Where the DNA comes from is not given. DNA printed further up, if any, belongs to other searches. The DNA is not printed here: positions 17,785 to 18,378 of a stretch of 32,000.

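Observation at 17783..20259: Tightly coupled cassette: tiny ORF / 97-aa protein / membrane desaturase / exported Cys-repeat protein (intact copy)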

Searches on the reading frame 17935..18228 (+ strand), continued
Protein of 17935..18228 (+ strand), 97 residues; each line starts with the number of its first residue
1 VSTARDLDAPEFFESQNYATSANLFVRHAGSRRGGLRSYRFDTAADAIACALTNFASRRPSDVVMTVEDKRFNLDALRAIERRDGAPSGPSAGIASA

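Call 42: find_encoding_contigs(protein=P0126, flank=6000, max_places=3)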
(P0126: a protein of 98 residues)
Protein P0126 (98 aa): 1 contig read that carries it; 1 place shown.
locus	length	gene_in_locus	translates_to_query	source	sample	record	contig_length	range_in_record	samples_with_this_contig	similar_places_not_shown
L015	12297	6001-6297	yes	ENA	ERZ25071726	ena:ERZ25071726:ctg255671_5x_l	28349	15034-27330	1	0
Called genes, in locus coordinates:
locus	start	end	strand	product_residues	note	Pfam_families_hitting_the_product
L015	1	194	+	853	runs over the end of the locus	PF13688:Reprolysin_5 (weak), PF08548:Peptidase_M10_C (weak), PF00353:HemolysinCabind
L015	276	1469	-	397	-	PF01436:NHL (faint)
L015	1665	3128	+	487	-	PF13795:HupE_UreJ_2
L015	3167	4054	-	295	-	PF01841:Transglut_core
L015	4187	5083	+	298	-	PF08379:Bact_transglu_N, PF01841:Transglut_core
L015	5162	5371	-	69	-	PF00313:CSD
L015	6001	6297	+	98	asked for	-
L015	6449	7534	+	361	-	PF00487:FA_desaturase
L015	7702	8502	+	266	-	-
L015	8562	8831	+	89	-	-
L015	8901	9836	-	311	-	-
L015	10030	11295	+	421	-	PF00155:Aminotran_1_2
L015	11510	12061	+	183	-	PF01292:Ni_hydr_CYTB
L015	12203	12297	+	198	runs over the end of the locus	PF01066:CDP-OH_P_transf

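Call 46: search_solved_structures(query=A2, max_evalue=10)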
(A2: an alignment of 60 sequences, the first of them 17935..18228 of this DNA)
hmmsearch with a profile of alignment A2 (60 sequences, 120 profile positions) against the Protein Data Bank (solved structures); distinct sequences matched with E-value up to 10: 0.

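Call 47: search_protein_families(library=pfam, proteins=[L007:4680-4874:+, L010:4793-4981:+, L007:5001-5267:+, L015:7702-8502:+, L015:8562-8831:+, L006:5801-5962:+, P0275, P0274], max_evalue=1)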
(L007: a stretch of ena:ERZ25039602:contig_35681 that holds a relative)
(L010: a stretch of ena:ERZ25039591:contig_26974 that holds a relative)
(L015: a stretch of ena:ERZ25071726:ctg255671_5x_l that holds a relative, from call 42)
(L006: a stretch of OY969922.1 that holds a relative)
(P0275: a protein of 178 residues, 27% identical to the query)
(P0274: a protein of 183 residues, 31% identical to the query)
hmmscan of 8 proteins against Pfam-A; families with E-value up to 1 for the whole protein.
L007:4680-4874:+ (64 aa): 0 families

L010:4793-4981:+ (62 aa): 0 families

L007:5001-5267:+ (88 aa): 0 families

L015:7702-8502:+ (266 aa): 4 families
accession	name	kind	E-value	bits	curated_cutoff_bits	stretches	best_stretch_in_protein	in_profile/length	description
PF12946.13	EGF_MSP1_1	-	4.8e-07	30.1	27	2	230-261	2-36/37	MSP1 EGF domain 1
PF12662.13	cEGF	-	0.00014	22.1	26.6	0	53-66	5-20/24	Complement Clr-like EGF-like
PF02822.19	Antistasin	-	0.0012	19.8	21.2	0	54-66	10-22/26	Antistasin family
PF04810.20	zf-Sec23_Sec24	-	0.1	13.1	25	0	240-251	16-27/39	Sec23/Sec24 zinc finger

L015:8562-8831:+ (89 aa): 1 family
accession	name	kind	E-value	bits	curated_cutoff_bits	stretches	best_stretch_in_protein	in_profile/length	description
PF19888.4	DUF6361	-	0.29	10.5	25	1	11-70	19-77/388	Family of unknown function (DUF6361)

L006:5801-5962:+ (53 aa): 0 families

P0275 (178 aa): 4 families
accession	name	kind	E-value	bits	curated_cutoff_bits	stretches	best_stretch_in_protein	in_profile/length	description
PF11640.13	TAN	-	0.048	14.3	27.1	1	114-140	68-94/150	Telomere-length maintenance and DNA damage repair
PF05494.18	MlaC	-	0.1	12.8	26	0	2-33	35-66/166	MlaC protein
PF05322.16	NinE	-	0.16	12.3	25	1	76-103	19-44/58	NINE Protein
PF20613.4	HipA_2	-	0.26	10.9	27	1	117-161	181-225/240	HipA-like kinase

P0274 (183 aa): 1 family
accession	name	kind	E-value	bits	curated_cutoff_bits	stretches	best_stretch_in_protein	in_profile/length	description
PF11640.13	TAN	-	0.0005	20.7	27.1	0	18-44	67-93/150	Telomere-length maintenance and DNA damage repair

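Call 51: find_related_loci(query=A4, collection=metagenome_contigs, flank=4000)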
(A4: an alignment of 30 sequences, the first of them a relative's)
Query A4 (88 aa) in metagenome_contigs; peptide patterns used: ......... (x = any residue, [..] = any of these).
600 stretches matched a pattern (row limit reached: there are more); 544 encode a relative of the query (tblastn E <= 1e-3); the best 80 are kept; 80 distinct loci.
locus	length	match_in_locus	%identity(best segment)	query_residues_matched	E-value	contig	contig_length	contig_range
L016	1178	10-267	86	3-88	9e-51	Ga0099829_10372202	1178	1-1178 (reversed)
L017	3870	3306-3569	85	1-88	6e-48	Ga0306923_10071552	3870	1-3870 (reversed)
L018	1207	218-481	83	1-88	2e-49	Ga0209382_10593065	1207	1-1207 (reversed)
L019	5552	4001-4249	88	3-85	2e-46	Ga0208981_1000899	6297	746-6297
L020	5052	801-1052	86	4-87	5e-46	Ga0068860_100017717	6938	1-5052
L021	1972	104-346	86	8-88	1e-46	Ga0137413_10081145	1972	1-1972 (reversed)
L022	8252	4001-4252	86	4-87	5e-46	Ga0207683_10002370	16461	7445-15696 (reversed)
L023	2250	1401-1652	86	4-87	3e-46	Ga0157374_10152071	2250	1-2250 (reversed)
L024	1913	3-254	86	3-86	4e-46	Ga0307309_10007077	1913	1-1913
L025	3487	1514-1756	89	6-86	2e-45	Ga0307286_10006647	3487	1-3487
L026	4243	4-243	89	8-87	3e-45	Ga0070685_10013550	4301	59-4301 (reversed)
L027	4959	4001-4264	78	1-88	7e-45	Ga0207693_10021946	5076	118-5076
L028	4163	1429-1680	83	2-85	9e-45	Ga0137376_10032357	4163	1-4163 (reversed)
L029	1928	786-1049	81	1-88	5e-45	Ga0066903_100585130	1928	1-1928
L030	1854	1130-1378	83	6-88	1e-44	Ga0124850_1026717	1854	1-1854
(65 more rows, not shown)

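Call 70: search_dna_similar(query=window:17935-18228:+, collection=plasmids, mode=protein, max_rows=25, max_evalue=0.001)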
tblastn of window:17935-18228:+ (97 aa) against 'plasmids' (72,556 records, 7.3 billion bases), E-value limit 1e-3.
No match.

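Call 72: search_dna_similar(query=P0302, collection=plasmids, mode=protein, max_rows=30, max_evalue=0.001)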
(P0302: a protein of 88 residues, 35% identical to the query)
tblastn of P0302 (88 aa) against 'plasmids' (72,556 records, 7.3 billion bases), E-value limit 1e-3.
Records with a match: 61; places in all: 67; records where one place covers at least 80% of the query: 61.
Best place of each record, by identity: <60% 61.
By first word of the organism name: Agrobacterium 22; Rhizobium 20; Sinorhizobium 12; Devosia 2; Methylocystis 2; Ciceribacter 1; Pelagibacterium 1; Allorhizobium 1.
By predicted mobility (MOB-suite, as given by PLSDB): non-mobilizable 34; conjugative 27.
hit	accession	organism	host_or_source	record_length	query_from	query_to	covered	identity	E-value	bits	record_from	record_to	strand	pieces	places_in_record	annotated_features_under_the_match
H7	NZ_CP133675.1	Agrobacterium pusense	Vaccinium sp.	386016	3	86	95%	50.6%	6e-12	66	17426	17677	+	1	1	hypothetical protein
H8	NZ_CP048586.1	Agrobacterium pusense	walnut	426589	3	86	95%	50.6%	6e-12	66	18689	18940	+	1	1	hypothetical protein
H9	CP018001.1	Rhizobium sp. Y9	Veronaeopsis simplex Y34,cell culture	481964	3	86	95%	50.6%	6e-12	66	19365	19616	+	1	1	hypothetical protein (x2)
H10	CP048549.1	Agrobacterium tumefaciens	walnut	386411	4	86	94%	51.2%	1e-11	66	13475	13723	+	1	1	hypothetical protein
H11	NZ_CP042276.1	Agrobacterium tumefaciens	Juglans regia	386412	4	86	94%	51.2%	1e-11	66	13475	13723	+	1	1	hypothetical protein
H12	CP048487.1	Agrobacterium tumefaciens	walnut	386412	4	86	94%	51.2%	1e-11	66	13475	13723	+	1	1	hypothetical protein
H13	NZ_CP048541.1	Agrobacterium tumefaciens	walnut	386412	4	86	94%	51.2%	1e-11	66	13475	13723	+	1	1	hypothetical protein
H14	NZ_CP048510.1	Agrobacterium tumefaciens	walnut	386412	4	86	94%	51.2%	1e-11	66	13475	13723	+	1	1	hypothetical protein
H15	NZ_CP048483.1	Agrobacterium tumefaciens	walnut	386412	4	86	94%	51.2%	1e-11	66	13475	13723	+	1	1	hypothetical protein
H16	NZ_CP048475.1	Agrobacterium tumefaciens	walnut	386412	4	86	94%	51.2%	1e-11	66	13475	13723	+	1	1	hypothetical protein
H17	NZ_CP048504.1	Agrobacterium tumefaciens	walnut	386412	4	86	94%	51.2%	1e-11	66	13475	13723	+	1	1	hypothetical protein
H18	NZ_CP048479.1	Agrobacterium tumefaciens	walnut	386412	4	86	94%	51.2%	1e-11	66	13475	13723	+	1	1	hypothetical protein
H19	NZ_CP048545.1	Agrobacterium tumefaciens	walnut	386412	4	86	94%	51.2%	1e-11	66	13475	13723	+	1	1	hypothetical protein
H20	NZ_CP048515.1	Agrobacterium tumefaciens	walnut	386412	4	86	94%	51.2%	1e-11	66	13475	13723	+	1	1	hypothetical protein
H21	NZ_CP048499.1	Agrobacterium tumefaciens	walnut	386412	4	86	94%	51.2%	1e-11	66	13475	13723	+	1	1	hypothetical protein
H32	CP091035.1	Sinorhizobium sp. B11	soybean,TY,soil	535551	4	86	94%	47.6%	1e-14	74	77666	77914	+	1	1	hypothetical protein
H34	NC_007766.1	Rhizobium etli CFN 42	-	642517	9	87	90%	48.1%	1e-13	71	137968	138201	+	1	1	hypothetical protein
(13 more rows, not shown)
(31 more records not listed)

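Call 73: get_annotated_region(hit=H34, flank=3500)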
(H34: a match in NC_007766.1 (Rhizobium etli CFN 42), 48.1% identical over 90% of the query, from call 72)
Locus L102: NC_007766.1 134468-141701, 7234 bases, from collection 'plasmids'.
description: Rhizobium etli CFN 42 plasmid p42f, complete sequence
organism: Rhizobium etli CFN 42 (NCBI taxid 347834)
taxonomy: Bacteria; Pseudomonadota; Alphaproteobacteria; Hyphomicrobiales; Rhizobiaceae; Rhizobium; Rhizobium etli; Rhizobium etli CFN 42
host: -; source: -; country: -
typing (MOB-suite, as given by PLSDB): non-mobilizable
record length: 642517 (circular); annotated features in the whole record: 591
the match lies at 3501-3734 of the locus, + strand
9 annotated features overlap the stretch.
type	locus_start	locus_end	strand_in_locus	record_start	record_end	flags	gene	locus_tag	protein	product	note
CDS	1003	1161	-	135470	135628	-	-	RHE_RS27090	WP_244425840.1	DUF982 domain-containing protein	-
CDS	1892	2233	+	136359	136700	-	-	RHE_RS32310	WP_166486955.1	hypothetical protein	-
CDS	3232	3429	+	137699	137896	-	-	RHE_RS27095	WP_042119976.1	hypothetical protein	-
CDS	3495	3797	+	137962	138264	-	-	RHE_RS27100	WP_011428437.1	hypothetical protein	-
CDS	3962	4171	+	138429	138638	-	-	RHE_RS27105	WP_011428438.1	cold-shock protein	-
CDS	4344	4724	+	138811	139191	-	-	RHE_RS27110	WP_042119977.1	DUF6481 family protein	-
CDS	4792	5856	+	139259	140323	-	-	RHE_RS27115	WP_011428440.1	fatty acid desaturase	-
CDS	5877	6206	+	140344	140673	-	-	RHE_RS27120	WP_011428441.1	hypothetical protein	-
CDS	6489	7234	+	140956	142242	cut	-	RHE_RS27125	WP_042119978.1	SDR family oxidoreductase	-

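Call 74: get_annotated_region(hit=H10, flank=3500)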
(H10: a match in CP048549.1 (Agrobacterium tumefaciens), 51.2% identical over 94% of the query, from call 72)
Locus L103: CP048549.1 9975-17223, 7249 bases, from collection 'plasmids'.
description: Agrobacterium tumefaciens strain Kin003 plasmid pAt, complete sequence
organism: Agrobacterium tumefaciens (NCBI taxid 358)
taxonomy: Bacteria; Pseudomonadota; Alphaproteobacteria; Hyphomicrobiales; Rhizobiaceae; Agrobacterium; Agrobacterium tumefaciens
host: -; source: walnut; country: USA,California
typing (MOB-suite, as given by PLSDB): conjugative; relaxase MOBQ; mating-pair formation MPF_T
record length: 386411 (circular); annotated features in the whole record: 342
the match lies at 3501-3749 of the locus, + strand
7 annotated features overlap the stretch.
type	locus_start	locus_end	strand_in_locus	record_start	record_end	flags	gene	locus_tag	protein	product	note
CDS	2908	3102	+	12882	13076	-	-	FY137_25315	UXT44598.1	hypothetical protein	-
CDS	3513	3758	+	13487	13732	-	-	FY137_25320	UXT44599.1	hypothetical protein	-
CDS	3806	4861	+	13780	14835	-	-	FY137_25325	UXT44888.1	fatty acid desaturase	-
CDS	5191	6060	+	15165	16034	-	-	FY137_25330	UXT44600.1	transglutaminase family protein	-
CDS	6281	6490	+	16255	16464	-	-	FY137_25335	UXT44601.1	cold-shock protein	-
CDS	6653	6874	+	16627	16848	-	-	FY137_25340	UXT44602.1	hypothetical protein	-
CDS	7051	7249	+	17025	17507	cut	-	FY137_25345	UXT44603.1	hypothetical protein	-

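Call 75: get_annotated_region(hit=H32, flank=3500)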
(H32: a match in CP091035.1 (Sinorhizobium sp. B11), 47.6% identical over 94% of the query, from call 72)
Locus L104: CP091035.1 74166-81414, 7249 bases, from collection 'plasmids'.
description: Sinorhizobium sp. B11 plasmid p2, complete sequence
organism: Sinorhizobium sp. B11 (NCBI taxid 2904803)
taxonomy: Bacteria; Pseudomonadota; Alphaproteobacteria; Hyphomicrobiales; Rhizobiaceae; Sinorhizobium; Sinorhizobium sp. B11
host: -; source: soybean,TY,soil; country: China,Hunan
typing (MOB-suite, as given by PLSDB): non-mobilizable; mating-pair formation MPF_T
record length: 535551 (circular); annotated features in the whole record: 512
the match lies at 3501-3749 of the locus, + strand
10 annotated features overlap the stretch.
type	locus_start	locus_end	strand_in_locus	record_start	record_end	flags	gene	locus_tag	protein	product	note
CDS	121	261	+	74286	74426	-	-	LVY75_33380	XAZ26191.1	DUF4167 domain-containing protein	-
CDS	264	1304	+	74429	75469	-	-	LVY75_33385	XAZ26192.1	fatty acid desaturase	-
CDS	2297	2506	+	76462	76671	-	-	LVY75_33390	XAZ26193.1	cold-shock protein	-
CDS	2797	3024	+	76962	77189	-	-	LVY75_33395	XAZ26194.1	hypothetical protein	-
CDS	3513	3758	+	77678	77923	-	-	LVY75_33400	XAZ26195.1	hypothetical protein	-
CDS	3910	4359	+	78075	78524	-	-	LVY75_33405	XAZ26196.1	hypothetical protein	-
CDS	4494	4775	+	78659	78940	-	-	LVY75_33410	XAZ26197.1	hypothetical protein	-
CDS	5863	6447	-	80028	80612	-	-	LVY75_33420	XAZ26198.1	peptidoglycan-binding protein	-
CDS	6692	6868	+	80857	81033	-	-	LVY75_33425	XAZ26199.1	hypothetical protein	-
CDS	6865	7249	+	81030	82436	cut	hxsB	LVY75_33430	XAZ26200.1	His-Xaa-Ser system radical SAM maturase HxsB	-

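Call 80: search_dna_similar(query=P0302, collection=plasmids, mode=protein, max_rows=60, max_evalue=0.001, rows=spread)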
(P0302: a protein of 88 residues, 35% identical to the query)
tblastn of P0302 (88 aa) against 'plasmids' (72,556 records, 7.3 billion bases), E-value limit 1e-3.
Records with a match: 61; places in all: 67; records where one place covers at least 80% of the query: 61.
Best place of each record, by identity: <60% 61.
By first word of the organism name: Agrobacterium 22; Rhizobium 20; Sinorhizobium 12; Devosia 2; Methylocystis 2; Ciceribacter 1; Pelagibacterium 1; Allorhizobium 1.
By predicted mobility (MOB-suite, as given by PLSDB): non-mobilizable 34; conjugative 27.
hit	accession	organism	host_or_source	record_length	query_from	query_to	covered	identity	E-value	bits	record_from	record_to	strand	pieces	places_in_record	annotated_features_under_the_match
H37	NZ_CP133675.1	Agrobacterium pusense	Vaccinium sp.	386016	3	86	95%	50.6%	6e-12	66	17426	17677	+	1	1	hypothetical protein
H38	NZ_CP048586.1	Agrobacterium pusense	walnut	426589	3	86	95%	50.6%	6e-12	66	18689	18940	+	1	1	hypothetical protein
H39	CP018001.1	Rhizobium sp. Y9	Veronaeopsis simplex Y34,cell culture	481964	3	86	95%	50.6%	6e-12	66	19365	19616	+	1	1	hypothetical protein (x2)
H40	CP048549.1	Agrobacterium tumefaciens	walnut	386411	4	86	94%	51.2%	1e-11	66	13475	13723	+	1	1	hypothetical protein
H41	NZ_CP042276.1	Agrobacterium tumefaciens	Juglans regia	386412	4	86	94%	51.2%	1e-11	66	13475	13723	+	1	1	hypothetical protein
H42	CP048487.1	Agrobacterium tumefaciens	walnut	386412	4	86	94%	51.2%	1e-11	66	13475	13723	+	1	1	hypothetical protein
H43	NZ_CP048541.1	Agrobacterium tumefaciens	walnut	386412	4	86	94%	51.2%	1e-11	66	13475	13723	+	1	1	hypothetical protein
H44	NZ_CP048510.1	Agrobacterium tumefaciens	walnut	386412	4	86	94%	51.2%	1e-11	66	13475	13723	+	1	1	hypothetical protein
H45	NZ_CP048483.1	Agrobacterium tumefaciens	walnut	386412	4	86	94%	51.2%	1e-11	66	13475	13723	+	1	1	hypothetical protein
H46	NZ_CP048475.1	Agrobacterium tumefaciens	walnut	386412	4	86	94%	51.2%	1e-11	66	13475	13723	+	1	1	hypothetical protein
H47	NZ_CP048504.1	Agrobacterium tumefaciens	walnut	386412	4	86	94%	51.2%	1e-11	66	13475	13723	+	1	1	hypothetical protein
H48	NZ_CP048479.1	Agrobacterium tumefaciens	walnut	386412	4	86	94%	51.2%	1e-11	66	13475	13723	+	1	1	hypothetical protein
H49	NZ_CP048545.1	Agrobacterium tumefaciens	walnut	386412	4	86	94%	51.2%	1e-11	66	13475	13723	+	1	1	hypothetical protein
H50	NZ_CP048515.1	Agrobacterium tumefaciens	walnut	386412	4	86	94%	51.2%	1e-11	66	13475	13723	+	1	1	hypothetical protein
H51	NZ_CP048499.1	Agrobacterium tumefaciens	walnut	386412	4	86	94%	51.2%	1e-11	66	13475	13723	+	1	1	hypothetical protein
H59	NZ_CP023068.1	Sinorhizobium sojae CCBAU 05684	G.max,nodule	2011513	5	88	95%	48.2%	3e-13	70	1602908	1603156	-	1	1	record has no annotation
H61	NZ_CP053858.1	Agrobacterium pusense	Fusarium oxysporum f. sp. ...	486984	4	86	94%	47.6%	6e-15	75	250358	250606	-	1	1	hypothetical protein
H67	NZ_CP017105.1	Rhizobium gallicum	Phaseolus vulgaris,Whole ...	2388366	10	86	88%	48.1%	7e-12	66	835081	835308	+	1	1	none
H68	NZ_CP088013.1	Rhizobium sp. T136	Melilotus albus,Cell culture,root nodule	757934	6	86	92%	45.7%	8e-12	66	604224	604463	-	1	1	hypothetical protein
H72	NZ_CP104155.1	Rhizobium sophoriradicis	Phaseolus vulgaris,cell culture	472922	5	88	95%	43.5%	4e-12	67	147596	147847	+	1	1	hypothetical protein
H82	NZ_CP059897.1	Ciceribacter thiooxidans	mixed culture,soil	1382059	5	83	90%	43.8%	1e-10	62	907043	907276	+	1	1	none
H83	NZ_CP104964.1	Devosia neptuniae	Vicia costata,cell culture,root nodule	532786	1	85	97%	40.2%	9e-15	74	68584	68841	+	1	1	hypothetical protein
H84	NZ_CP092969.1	Methylocystis parvus OBBP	Bacterial Monoculture,Mud, soil or ...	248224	3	88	98%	39.5%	6e-12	66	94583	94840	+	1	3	hypothetical protein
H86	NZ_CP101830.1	Pelagibacterium sp. H642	soil,desert land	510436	2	85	95%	40.5%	2e-9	59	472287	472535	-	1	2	hypothetical protein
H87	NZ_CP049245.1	Allorhizobium pseudoryzae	cell culture,soil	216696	8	88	92%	42.0%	2e-14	73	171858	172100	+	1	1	hypothetical protein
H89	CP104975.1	Devosia sp. A8/3-2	Oxytropis tragacanthoides,cell ...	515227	9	85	88%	42.9%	1e-13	71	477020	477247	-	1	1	hypothetical protein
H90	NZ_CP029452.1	Sinorhizobium fredii CCBAU 25509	Glycine soja,cell culture,plant root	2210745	10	86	88%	42.3%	2e-9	59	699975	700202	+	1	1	record has no annotation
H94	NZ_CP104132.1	Sinorhizobium sp. K101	Phaseolus vulgaris,cell ...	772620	8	86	90%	40.0%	1e-8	57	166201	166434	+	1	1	hypothetical protein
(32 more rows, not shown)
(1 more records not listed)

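Call 81: get_annotated_region(hit=H61, flank=5000)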
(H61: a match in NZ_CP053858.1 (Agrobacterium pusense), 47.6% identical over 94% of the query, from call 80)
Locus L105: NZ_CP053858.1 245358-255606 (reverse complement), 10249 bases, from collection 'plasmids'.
description: Agrobacterium pusense strain 76 plasmid pR76, complete sequence
organism: Agrobacterium pusense (NCBI taxid 648995)
taxonomy: Bacteria; Pseudomonadota; Alphaproteobacteria; Hyphomicrobiales; Rhizobiaceae; Agrobacterium; Agrobacterium pusense
host: -; source: Fusarium oxysporum f. sp. cucumerinum,whole organism,hyphae; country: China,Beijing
typing (MOB-suite, as given by PLSDB): non-mobilizable; mating-pair formation MPF_T
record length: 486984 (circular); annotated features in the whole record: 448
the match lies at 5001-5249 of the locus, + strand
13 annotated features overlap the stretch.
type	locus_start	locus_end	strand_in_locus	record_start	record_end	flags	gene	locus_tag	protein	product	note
CDS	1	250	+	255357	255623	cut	-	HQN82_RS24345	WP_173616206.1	DUF1488 domain-containing protein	-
CDS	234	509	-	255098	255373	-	-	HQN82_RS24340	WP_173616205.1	hypothetical protein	-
CDS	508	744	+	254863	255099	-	-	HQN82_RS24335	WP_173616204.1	hypothetical protein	-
CDS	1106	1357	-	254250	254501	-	-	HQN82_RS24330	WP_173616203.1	hypothetical protein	-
CDS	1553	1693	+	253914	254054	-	-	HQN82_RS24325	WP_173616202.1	DUF4167 domain-containing protein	-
CDS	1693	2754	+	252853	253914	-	-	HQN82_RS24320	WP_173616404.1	fatty acid desaturase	-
CDS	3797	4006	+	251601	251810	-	-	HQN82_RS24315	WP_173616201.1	cold-shock protein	-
CDS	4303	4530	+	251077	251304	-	-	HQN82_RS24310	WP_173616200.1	hypothetical protein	-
CDS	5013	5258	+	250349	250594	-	-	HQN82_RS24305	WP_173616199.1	hypothetical protein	-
CDS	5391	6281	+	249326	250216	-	-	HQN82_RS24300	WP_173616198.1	transglutaminase family protein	-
CDS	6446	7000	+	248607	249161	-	-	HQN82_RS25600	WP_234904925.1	hypothetical protein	-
CDS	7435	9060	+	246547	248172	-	groL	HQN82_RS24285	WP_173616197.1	chaperonin GroEL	GO:0006457 - protein folding [Evidence IEA]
CDS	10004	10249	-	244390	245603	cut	-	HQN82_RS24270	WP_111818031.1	IS3 family transposase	-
